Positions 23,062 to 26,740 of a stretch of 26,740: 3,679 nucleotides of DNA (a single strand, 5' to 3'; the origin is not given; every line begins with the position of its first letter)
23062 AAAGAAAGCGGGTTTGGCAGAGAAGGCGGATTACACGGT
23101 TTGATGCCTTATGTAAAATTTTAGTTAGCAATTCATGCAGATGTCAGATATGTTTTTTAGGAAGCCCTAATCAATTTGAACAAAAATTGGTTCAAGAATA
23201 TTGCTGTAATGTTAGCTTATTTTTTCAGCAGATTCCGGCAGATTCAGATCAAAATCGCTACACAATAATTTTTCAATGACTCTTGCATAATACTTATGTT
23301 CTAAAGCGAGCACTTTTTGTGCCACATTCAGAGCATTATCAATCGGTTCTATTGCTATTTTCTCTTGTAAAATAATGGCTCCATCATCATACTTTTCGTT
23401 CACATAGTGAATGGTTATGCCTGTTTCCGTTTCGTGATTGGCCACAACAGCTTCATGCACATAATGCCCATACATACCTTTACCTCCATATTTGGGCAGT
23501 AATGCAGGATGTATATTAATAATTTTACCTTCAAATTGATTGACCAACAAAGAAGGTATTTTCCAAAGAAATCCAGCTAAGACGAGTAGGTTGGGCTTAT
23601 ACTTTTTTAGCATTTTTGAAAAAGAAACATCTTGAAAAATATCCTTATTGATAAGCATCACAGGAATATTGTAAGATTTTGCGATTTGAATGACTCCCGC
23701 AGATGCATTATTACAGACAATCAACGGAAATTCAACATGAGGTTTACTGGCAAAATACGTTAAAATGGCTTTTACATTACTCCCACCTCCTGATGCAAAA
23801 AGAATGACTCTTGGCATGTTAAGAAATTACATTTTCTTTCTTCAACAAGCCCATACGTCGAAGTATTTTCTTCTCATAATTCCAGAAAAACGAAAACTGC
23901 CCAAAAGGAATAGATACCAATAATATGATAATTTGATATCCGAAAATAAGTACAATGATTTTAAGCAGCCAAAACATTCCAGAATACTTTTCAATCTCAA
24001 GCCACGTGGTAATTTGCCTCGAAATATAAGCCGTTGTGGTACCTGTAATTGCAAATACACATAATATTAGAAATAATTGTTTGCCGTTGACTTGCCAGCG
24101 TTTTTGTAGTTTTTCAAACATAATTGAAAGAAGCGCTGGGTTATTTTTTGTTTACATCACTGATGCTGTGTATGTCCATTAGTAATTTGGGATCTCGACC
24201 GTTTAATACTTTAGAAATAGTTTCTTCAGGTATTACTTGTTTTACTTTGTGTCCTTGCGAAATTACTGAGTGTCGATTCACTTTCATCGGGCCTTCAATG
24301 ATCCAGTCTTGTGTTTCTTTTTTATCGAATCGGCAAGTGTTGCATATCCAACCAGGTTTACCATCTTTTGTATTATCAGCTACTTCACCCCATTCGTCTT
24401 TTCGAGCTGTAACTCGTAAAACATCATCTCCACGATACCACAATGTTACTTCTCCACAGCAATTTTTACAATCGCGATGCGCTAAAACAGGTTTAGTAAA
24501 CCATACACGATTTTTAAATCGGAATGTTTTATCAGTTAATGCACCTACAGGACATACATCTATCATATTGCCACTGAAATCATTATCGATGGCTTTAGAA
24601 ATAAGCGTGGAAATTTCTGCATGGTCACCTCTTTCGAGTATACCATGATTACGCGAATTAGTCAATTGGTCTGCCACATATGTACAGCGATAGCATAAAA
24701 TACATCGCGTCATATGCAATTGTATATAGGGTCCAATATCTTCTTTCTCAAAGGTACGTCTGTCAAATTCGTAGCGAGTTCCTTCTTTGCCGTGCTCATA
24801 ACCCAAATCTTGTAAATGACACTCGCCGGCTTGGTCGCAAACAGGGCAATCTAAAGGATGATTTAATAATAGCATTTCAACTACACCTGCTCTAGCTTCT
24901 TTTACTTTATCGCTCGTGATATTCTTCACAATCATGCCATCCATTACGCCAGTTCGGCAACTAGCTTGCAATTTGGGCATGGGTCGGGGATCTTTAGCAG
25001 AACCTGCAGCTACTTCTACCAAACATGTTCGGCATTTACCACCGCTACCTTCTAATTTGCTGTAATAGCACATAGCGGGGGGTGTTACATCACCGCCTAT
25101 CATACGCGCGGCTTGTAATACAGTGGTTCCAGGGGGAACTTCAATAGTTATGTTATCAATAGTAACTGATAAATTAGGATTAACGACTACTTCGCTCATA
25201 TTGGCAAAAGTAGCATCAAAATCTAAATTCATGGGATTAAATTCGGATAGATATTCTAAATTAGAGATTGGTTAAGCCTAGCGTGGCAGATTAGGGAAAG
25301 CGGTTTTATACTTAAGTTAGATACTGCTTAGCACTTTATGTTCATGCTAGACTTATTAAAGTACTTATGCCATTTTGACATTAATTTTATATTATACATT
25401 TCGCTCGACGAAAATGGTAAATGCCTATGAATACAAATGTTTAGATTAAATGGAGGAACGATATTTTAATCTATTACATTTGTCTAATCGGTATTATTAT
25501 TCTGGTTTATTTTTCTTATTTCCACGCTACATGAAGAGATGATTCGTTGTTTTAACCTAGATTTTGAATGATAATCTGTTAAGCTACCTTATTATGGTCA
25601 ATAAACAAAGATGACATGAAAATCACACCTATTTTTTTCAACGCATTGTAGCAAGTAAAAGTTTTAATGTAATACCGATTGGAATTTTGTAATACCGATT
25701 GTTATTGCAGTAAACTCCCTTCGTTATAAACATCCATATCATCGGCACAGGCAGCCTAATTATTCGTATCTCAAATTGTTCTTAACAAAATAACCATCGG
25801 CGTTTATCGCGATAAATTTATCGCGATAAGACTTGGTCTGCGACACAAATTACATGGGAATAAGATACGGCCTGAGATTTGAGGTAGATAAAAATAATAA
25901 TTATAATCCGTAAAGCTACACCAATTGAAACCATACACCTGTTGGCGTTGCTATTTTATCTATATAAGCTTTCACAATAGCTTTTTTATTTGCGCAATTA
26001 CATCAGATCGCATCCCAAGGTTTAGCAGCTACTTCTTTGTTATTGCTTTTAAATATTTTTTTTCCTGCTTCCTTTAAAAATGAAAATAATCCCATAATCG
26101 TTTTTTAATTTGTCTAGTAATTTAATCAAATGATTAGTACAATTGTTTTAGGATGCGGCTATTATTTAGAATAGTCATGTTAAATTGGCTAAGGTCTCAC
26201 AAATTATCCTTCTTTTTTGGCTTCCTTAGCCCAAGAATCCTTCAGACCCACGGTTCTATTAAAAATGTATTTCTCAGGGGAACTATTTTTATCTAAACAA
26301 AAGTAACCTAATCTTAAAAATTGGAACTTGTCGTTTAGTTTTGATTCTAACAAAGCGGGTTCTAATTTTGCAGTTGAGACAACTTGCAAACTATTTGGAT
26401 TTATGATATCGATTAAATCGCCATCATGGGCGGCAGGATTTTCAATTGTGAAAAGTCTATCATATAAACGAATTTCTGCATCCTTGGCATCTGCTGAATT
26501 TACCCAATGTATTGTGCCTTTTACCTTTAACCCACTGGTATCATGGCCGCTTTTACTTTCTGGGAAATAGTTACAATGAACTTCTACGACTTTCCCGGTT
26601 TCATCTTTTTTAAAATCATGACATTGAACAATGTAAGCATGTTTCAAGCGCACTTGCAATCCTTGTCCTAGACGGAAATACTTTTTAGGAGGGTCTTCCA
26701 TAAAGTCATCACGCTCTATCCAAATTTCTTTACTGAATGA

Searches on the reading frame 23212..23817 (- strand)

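Call 12: search_protein_families(library=pfam, proteins=[window:23212-23817:-])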
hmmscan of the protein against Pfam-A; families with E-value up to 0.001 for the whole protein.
window:23212-23817:- (201 aa): 1 family
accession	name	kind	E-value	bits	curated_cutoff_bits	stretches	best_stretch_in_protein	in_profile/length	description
PF00551.24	Formyl_trans_N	-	2.7e-36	125.4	26.1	1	3-181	2-181/181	Formyl transferase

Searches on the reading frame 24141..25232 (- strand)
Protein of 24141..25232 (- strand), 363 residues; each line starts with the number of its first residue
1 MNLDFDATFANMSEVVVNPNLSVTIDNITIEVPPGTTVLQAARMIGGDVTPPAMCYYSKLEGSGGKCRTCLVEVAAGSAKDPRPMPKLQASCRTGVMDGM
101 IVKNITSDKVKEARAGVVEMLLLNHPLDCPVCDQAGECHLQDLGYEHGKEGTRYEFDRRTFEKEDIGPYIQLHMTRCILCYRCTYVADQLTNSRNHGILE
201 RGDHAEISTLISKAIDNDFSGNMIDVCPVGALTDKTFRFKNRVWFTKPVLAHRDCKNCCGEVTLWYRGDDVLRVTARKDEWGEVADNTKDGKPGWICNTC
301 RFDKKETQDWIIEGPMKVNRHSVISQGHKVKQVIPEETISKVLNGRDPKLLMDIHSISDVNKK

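Call 12: search_protein_families(library=pfam, proteins=[window:24141-25232:-])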
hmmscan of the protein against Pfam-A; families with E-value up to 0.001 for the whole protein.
window:24141-25232:- (363 aa): 4 families
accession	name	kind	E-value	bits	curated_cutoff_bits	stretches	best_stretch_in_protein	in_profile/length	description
PF22117.2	Fer4_Nqo3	-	8.8e-28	96.7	27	1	167-233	1-67/67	NADH-quinone oxidoreductase subunit 3, ferredoxin-like domain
PF10588.14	NADH-G_4Fe-4S_3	-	1.6e-16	60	27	1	114-150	1-37/40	NADH-ubiquinone oxidoreductase-G iron-sulfur binding region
PF13510.11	Fer2_4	-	1.5e-12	47.9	22.8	1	20-104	3-79/82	2Fe-2S iron-sulfur cluster binding domain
PF00111.32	Fer2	-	4.7e-07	30.1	21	1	27-94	7-74/77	2Fe-2S iron-sulfur cluster binding domain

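Call 64: find_encoding_contigs(protein=window:24141-25232:-, flank=10000, max_places=4)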
Protein window:24141-25232:- (363 aa): 19 contigs read that carry it; 4 places shown.
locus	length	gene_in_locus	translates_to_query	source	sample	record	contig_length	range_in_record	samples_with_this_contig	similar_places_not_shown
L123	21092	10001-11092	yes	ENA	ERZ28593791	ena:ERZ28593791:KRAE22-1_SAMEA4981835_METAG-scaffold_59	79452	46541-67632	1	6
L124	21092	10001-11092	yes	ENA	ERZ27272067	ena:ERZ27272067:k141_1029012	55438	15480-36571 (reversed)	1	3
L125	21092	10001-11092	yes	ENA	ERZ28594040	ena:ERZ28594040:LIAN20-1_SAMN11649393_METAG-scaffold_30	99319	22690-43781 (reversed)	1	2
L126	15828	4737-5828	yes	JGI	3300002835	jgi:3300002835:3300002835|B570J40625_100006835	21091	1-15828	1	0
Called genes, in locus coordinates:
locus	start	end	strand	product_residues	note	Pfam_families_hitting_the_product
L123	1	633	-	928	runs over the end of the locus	PF13510:Fer2_4 (weak), PF10588:NADH-G_4Fe-4S_3, PF12838:Fer4_7, PF13187:Fer4_9 (weak), PF22117:Fer4_Nqo3, PF04879:Molybdop_Fe4S4, PF00384:Molybdopterin, PF01568:Molydop_binding, +2 more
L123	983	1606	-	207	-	PF19630:DUF6134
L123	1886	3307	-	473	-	PF01636:APH, PF22740:PapZ_C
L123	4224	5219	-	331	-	PF01408:GFO_IDH_MocA, PF03447:NAD_binding_3 (weak), PF22725:GFO_IDH_MocA_C3, PF02894:GFO_IDH_MocA_C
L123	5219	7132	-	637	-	PF00270:DEAD, PF04851:ResIII (weak), PF00271:Helicase_C, PF16124:RecQ_Zn_bind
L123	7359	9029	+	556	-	PF00749:tRNA-synt_1c, PF03950:tRNA-synt_1c_C, PF20974:tRNA-synt_1c_C2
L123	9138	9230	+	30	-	-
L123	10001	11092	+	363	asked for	PF00111:Fer2 (weak), PF13510:Fer2_4, PF10588:NADH-G_4Fe-4S_3, PF22117:Fer4_Nqo3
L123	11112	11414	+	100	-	PF20584:DUF6787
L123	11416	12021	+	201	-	PF00551:Formyl_trans_N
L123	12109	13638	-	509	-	PF00171:Aldedh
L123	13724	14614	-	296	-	PF01791:DeoC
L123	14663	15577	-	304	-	PF03301:Trp_dioxygenase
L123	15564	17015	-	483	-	PF01494:FAD_binding_3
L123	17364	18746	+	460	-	PF00929:RNase_T, PF01541:GIY-YIG (faint), PF27096:UvrC_M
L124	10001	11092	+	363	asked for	PF00111:Fer2 (weak), PF13510:Fer2_4, PF10588:NADH-G_4Fe-4S_3, PF22117:Fer4_Nqo3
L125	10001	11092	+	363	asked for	PF00111:Fer2 (weak), PF13510:Fer2_4, PF10588:NADH-G_4Fe-4S_3, PF22117:Fer4_Nqo3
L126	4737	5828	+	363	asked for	PF00111:Fer2 (weak), PF13510:Fer2_4, PF10588:NADH-G_4Fe-4S_3, PF22117:Fer4_Nqo3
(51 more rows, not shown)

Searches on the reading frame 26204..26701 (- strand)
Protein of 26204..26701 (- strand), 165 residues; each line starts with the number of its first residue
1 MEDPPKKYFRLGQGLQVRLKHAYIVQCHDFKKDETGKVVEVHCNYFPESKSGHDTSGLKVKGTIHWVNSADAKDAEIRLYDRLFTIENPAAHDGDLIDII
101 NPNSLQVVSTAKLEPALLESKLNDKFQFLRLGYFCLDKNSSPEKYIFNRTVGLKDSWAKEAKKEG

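Call 12: search_protein_families(library=pfam, proteins=[window:26204-26701:-])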
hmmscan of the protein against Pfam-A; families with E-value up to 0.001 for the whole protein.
window:26204-26701:- (165 aa): 2 families
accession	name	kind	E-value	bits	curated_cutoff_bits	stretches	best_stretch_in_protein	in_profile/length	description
PF20974.2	tRNA-synt_1c_C2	-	3.1e-22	79.5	23.9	1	63-137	1-69/69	tRNA synthetases class I (E and Q), anti-codon binding domain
PF03950.23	tRNA-synt_1c_C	-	1.1e-07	32.4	23.9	1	3-45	53-90/91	tRNA synthetases class I (E and Q), anti-codon binding domain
